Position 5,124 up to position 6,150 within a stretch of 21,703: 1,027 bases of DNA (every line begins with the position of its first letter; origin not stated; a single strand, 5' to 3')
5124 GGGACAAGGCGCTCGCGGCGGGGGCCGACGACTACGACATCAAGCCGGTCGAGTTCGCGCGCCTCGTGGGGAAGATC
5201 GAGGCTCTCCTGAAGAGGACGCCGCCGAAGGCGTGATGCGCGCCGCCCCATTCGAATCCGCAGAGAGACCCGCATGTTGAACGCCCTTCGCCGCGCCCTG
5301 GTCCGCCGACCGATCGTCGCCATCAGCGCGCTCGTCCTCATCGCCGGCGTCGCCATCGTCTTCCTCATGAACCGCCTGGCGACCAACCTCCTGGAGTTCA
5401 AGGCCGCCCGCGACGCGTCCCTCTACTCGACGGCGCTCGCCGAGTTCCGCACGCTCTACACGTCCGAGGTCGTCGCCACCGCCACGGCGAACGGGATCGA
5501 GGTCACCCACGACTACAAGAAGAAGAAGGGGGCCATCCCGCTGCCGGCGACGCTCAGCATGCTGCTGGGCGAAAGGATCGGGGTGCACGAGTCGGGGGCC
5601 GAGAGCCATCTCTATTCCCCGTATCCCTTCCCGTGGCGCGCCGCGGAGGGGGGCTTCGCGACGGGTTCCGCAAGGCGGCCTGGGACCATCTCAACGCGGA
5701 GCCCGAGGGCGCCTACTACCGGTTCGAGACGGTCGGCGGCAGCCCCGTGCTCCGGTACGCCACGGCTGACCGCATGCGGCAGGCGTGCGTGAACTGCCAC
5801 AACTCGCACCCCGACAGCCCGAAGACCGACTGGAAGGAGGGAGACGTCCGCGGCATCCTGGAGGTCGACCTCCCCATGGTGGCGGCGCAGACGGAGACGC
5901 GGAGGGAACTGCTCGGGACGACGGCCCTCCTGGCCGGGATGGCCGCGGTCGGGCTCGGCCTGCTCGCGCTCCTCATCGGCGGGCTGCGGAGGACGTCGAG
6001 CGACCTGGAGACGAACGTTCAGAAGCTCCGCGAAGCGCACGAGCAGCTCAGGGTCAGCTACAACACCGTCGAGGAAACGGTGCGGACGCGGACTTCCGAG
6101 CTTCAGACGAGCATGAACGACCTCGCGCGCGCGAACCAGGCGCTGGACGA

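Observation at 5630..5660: Frameshift inside a G6 homopolymer splits the sensor domain of the hybrid histidine kinase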

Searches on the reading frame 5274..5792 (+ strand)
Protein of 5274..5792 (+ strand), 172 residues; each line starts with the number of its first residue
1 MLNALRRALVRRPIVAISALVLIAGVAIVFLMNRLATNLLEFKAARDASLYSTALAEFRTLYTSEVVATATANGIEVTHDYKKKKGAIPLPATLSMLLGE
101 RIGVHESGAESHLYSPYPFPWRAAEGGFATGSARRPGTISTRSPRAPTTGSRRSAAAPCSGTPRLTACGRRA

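Call 4: search_protein_families(library=pfam, proteins=[window:5274-5789:+], max_evalue=0.01)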
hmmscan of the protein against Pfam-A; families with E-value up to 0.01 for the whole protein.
seq(172 aa): 1 family
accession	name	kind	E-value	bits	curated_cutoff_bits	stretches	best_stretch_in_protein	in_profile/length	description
PF13786.12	DUF4179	-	0.0035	18.2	30.1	1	9-79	5-76/94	Domain of unknown function (DUF4179)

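Call 9: find_encoding_contigs(protein=window:5274-5792:+, flank=10000, max_places=6)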
Protein window:5274-5792:+ (172 aa): 7 contigs read that carry it; 6 places shown.
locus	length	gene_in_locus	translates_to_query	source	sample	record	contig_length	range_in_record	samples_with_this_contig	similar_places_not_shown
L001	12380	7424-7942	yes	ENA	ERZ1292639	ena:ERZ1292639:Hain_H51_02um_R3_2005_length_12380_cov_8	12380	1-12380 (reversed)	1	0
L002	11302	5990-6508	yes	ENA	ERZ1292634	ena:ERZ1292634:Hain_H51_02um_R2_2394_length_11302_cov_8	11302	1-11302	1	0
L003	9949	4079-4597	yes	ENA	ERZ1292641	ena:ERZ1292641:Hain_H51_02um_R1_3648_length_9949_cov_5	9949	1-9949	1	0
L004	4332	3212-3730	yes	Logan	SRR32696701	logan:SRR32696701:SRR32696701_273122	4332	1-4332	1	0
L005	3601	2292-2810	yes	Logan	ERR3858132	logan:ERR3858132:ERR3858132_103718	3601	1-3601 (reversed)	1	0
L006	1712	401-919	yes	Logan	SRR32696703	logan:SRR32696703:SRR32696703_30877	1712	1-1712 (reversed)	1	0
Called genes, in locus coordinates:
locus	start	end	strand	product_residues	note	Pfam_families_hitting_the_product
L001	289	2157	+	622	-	PF02321:OEP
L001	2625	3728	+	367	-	PF25990:Beta-barrel_YknX, PF25954:Beta-barrel_RND_2 (weak), PF25967:RND-MFP_C (faint), PF25975:CzcB_C (weak), PF25989:YknX_C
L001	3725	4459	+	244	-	PF00005:ABC_tran, PF02463:SMC_N (faint), PF13304:AAA_21 (faint)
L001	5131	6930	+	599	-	PF00072:Response_reg, PF00990:GGDEF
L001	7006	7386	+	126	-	PF00072:Response_reg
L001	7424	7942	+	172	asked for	-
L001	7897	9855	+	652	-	PF11845:Tll0287-like, PF00512:HisKA, PF02518:HATPase_c, PF00072:Response_reg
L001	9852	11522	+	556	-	PF05231:MASE1, PF00512:HisKA, PF02518:HATPase_c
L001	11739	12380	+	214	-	?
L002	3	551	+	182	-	?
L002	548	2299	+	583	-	PF25954:Beta-barrel_RND_2 (weak), PF25990:Beta-barrel_YknX, PF25975:CzcB_C (faint), PF25989:YknX_C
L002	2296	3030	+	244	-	PF00005:ABC_tran, PF02463:SMC_N (faint), PF13304:AAA_21 (faint)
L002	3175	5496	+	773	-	PF01627:Hpt (weak), PF00072:Response_reg, PF00990:GGDEF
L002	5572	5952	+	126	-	PF00072:Response_reg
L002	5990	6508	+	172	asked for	-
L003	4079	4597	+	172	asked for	-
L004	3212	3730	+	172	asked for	-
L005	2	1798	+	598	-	?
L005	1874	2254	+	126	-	PF00072:Response_reg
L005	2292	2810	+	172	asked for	-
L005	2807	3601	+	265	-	?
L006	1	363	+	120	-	?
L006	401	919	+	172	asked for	-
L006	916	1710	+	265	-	?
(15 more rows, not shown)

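Call 15: list_cluster_members(proteins=[window:5274-5789:+, window:5747-7702:+, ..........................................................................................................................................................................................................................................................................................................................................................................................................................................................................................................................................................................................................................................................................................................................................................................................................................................])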
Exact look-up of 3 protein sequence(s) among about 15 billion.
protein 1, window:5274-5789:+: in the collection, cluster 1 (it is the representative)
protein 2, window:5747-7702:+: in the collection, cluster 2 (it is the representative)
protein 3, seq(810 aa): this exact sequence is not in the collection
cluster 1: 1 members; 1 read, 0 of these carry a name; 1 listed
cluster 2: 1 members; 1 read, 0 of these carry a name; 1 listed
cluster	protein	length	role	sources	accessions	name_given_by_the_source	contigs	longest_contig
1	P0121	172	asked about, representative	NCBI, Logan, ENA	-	-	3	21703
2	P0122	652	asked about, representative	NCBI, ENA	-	-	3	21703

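Call 19: find_encoding_contigs(protein=P0122, flank=10000, max_places=10)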
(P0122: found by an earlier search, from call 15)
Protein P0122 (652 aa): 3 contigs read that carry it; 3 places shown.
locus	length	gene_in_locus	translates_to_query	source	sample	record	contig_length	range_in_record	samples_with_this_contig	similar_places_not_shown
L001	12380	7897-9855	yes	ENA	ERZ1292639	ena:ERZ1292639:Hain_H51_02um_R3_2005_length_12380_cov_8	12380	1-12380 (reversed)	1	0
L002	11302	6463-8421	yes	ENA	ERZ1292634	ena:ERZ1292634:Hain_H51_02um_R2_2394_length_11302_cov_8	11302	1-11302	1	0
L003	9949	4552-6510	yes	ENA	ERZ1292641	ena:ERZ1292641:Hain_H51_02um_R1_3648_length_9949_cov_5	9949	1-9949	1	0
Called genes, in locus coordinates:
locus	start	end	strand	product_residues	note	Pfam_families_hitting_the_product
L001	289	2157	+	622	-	PF02321:OEP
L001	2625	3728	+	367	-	PF25990:Beta-barrel_YknX, PF25954:Beta-barrel_RND_2 (weak), PF25967:RND-MFP_C (faint), PF25975:CzcB_C (weak), PF25989:YknX_C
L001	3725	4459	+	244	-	PF00005:ABC_tran, PF02463:SMC_N (faint), PF13304:AAA_21 (faint)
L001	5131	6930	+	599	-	PF00072:Response_reg, PF00990:GGDEF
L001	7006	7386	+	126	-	PF00072:Response_reg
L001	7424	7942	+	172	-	-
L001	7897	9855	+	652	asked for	PF11845:Tll0287-like, PF00512:HisKA, PF02518:HATPase_c, PF00072:Response_reg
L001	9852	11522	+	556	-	PF05231:MASE1, PF00512:HisKA, PF02518:HATPase_c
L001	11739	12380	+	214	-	?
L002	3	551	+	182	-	?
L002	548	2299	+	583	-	PF25954:Beta-barrel_RND_2 (weak), PF25990:Beta-barrel_YknX, PF25975:CzcB_C (faint), PF25989:YknX_C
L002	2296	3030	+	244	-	PF00005:ABC_tran, PF02463:SMC_N (faint), PF13304:AAA_21 (faint)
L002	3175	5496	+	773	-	PF01627:Hpt (weak), PF00072:Response_reg, PF00990:GGDEF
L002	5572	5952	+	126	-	PF00072:Response_reg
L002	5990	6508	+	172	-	-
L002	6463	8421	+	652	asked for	PF11845:Tll0287-like, PF00512:HisKA, PF02518:HATPase_c, PF00072:Response_reg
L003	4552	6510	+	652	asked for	PF11845:Tll0287-like, PF00512:HisKA, PF02518:HATPase_c, PF00072:Response_reg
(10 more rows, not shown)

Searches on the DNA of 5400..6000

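Call 51: search_rna_families(source=window, start=5400, end=6000, threshold=evalue, max_evalue=1)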
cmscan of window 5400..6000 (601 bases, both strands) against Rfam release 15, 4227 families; matches with E-value up to 1: 1.
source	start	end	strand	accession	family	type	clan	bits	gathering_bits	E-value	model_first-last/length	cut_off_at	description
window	5953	5980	-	RF01273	sR34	Gene; snRNA; snoRNA; CD-box;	-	18.8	40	0.57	1-54/54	no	Small nucleolar RNA sR34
